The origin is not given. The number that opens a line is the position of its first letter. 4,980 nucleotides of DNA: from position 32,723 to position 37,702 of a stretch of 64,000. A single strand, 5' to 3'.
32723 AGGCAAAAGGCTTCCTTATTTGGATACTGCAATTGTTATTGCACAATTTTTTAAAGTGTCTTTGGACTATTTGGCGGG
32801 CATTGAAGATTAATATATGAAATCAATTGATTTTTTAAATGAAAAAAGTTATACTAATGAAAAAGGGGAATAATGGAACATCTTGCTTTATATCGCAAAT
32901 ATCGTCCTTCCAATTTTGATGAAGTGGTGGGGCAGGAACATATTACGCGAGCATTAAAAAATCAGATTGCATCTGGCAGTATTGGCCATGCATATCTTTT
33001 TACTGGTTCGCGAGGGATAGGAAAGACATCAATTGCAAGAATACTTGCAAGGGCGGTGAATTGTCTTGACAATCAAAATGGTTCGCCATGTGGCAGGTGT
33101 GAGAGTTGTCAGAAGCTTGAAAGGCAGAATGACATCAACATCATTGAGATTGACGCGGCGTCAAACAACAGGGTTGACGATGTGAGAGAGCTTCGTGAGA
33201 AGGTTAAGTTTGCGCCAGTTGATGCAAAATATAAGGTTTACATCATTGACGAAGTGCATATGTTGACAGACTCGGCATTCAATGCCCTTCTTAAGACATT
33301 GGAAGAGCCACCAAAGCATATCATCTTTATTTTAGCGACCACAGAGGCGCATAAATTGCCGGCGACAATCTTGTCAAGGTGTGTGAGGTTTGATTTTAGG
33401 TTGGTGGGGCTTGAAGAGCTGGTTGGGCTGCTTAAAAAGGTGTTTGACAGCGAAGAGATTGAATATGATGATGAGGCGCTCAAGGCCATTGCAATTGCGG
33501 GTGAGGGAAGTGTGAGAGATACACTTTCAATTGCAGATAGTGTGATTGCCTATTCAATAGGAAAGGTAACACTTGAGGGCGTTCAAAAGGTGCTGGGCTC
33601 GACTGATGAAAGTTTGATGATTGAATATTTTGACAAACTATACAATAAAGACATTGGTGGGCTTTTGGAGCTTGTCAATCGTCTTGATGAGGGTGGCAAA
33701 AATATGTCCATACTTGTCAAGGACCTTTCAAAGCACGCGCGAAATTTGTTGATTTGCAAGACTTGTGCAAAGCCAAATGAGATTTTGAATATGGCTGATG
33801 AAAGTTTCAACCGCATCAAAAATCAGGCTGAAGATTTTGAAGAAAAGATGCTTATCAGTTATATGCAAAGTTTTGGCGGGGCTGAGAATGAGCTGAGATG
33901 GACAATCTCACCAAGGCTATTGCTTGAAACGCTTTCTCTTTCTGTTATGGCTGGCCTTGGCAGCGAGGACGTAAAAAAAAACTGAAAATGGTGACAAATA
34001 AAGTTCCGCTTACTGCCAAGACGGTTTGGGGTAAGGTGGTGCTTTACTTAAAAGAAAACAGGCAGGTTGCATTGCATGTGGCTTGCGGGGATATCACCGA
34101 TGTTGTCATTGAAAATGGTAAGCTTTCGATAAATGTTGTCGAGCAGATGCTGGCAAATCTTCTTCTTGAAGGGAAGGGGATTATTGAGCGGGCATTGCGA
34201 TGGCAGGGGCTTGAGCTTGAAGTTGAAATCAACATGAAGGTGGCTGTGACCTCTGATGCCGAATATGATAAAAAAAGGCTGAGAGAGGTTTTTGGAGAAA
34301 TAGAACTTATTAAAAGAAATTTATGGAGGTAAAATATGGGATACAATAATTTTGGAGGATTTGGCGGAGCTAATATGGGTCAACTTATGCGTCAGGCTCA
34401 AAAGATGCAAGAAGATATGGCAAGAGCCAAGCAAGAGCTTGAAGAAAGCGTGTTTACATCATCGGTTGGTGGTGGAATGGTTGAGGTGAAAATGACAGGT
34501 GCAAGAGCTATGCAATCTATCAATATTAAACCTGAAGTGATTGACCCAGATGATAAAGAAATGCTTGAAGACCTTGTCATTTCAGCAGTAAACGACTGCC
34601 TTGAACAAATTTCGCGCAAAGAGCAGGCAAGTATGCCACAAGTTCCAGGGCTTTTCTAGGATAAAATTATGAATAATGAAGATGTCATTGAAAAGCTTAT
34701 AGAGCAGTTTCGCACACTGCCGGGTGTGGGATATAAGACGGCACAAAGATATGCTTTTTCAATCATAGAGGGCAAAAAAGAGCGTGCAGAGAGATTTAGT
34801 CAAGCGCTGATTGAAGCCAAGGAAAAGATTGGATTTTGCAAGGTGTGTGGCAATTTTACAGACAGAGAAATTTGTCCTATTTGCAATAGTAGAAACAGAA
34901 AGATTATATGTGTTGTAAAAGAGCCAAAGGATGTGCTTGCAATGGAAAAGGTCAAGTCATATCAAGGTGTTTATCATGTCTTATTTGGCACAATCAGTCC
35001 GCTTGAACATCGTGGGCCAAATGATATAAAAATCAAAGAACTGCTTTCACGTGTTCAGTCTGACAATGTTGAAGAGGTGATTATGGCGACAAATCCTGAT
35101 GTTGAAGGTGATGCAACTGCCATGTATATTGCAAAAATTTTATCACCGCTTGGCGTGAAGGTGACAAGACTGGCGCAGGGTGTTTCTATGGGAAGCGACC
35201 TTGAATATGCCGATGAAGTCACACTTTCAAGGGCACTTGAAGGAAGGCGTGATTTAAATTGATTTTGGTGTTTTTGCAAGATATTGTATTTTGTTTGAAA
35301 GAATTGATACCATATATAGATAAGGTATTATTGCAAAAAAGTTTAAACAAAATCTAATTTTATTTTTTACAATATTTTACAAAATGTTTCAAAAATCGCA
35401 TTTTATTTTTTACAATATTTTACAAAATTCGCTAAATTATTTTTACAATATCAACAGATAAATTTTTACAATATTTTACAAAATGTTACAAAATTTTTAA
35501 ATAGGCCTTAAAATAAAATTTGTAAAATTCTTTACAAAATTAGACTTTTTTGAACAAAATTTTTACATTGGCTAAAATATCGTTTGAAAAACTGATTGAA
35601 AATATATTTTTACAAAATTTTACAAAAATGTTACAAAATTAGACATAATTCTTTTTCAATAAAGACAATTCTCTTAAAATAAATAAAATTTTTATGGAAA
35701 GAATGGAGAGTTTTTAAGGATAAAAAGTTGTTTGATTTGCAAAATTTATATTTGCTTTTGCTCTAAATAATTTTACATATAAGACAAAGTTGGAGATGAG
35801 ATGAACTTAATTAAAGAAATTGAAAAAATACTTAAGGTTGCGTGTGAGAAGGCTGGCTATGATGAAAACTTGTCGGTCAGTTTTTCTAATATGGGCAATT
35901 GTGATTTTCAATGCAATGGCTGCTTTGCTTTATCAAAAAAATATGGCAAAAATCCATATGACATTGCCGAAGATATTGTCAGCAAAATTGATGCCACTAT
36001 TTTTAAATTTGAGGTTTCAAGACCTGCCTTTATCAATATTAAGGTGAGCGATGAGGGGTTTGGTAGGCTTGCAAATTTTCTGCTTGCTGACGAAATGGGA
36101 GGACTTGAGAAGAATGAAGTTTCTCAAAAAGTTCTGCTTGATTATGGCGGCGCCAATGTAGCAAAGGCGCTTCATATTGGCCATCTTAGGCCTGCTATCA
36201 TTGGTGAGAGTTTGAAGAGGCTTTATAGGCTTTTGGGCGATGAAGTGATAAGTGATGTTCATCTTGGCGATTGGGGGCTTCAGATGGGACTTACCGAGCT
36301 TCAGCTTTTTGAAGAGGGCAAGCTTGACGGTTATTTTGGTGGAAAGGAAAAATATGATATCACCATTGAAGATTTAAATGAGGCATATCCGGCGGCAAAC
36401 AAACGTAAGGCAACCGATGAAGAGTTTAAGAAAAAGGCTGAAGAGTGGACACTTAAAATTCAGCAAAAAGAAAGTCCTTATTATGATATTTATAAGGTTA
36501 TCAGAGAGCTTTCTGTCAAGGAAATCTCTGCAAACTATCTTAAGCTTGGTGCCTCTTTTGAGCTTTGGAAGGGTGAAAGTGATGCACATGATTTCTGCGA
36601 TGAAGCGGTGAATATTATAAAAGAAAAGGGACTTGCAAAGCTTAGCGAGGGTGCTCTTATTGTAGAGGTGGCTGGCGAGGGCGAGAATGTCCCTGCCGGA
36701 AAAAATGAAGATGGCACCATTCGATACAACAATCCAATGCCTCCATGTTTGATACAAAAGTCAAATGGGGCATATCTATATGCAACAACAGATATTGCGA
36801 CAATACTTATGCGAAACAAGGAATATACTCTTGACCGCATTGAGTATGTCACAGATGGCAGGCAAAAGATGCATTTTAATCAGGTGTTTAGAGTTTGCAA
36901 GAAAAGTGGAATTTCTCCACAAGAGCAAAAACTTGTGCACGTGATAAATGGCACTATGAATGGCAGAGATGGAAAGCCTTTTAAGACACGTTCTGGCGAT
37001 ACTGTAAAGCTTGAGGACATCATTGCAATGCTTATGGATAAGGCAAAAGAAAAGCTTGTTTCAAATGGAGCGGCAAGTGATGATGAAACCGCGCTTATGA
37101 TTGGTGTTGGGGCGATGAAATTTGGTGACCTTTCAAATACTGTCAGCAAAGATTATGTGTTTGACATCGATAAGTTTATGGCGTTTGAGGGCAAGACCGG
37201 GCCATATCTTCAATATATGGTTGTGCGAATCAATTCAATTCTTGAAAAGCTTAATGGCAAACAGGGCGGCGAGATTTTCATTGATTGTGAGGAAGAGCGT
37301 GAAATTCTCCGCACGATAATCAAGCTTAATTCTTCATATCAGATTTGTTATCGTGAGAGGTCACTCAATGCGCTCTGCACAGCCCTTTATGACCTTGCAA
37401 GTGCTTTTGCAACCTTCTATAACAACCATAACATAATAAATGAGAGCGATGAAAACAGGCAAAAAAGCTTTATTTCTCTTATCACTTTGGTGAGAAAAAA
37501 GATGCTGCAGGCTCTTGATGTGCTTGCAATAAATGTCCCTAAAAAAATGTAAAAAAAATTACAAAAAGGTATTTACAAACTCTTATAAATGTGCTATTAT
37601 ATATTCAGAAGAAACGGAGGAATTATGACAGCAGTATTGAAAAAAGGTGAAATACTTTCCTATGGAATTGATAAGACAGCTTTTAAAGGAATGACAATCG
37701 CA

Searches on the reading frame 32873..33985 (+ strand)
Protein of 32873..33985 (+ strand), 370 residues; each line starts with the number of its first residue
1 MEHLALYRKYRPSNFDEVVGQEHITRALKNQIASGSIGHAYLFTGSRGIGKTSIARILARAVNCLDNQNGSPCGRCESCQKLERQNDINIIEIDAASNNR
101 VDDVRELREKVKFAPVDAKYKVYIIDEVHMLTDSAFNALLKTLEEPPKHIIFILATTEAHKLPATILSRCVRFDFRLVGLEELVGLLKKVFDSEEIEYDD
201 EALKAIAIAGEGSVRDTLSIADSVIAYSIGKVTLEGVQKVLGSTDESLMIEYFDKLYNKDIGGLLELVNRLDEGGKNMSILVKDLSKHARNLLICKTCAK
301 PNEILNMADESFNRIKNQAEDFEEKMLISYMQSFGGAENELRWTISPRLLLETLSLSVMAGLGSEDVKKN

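Call 8: search_protein_families(library=pfam, proteins=[window:32873-33985:+], max_evalue=0.01)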
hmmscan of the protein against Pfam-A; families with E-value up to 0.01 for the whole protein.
window:32873-33985:+ (370 aa): 17 families
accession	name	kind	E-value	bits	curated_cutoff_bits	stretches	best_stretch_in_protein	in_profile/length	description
PF13177.12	DNA_pol3_delta2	-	4.6e-48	163.7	27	1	20-176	1-158/161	DNA polymerase III, delta subunit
PF00004.35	AAA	-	1.5e-12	48.5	21.2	1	42-174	2-124/131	ATPase family associated with various cellular activities (AAA)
PF22608.2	DNAX_ATPase_lid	-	2.1e-12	47.1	27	1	186-228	5-47/49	DNA polymerase III clamp loader subunit, ATPase lid domain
PF12169.13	DNA_pol3_gamma3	-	1.5e-11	44.7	24.4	1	232-353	1-122/143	DNA polymerase III subunits gamma and tau domain III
PF05496.18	RuvB_N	-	1.6e-06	28.4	27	1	11-67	2-62/159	Holliday junction DNA helicase RuvB P-loop domain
PF07728.20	AAA_5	-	1.5e-05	25.4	22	1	42-180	3-120/139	AAA domain (dynein-related subfamily)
PF13401.12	AAA_22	-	1.8e-05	25.5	27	1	42-157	9-123/130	AAA domain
PF13479.12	AAA_24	-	3.8e-05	24.1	27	1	42-139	6-84/195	AAA domain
PF13191.12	AAA_16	-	4.6e-05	24.4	32.6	1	18-143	2-156/167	AAA ATPase domain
PF01078.27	Mg_chelatase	-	5.9e-05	23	20.3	1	15-85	2-69/207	Magnesium chelatase, subunit ChlI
PF13173.12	AAA_14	-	6e-05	23.5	27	1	40-161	4-102/129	AAA domain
PF04851.21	ResIII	-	0.00065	20.1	22.5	0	77-145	89-152/164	Type III restriction enzyme, res subunit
PF06068.19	TIP49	-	0.00085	19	23.8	0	122-157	277-311/347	TIP49 P-loop domain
PF13604.12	AAA_30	-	0.0013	19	27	1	40-152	20-121/191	AAA domain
PF07724.20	AAA_2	-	0.0039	17.7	27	0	41-145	6-101/166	AAA domain (Cdc48 subfamily)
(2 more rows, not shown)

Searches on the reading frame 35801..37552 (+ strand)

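Call 8: search_protein_families(library=pfam, proteins=[window:35801-37552:+], max_evalue=0.01)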
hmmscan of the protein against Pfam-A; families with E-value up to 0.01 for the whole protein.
window:35801-37552:+ (583 aa): 3 families
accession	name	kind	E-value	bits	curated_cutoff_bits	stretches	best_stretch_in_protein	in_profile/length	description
PF00750.26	tRNA-synt_1d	-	1.5e-74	251.5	23.3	1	93-455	5-348/349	tRNA synthetases class I (R), catalytic domain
PF05746.21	DALR_1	-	4e-20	72.5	22.3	1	470-583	1-117/117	DALR anticodon binding domain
PF03485.21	Arg_tRNA_synt_N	-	1.1e-14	55.3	21.5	1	6-81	2-84/85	Arginyl tRNA synthetase N terminal domain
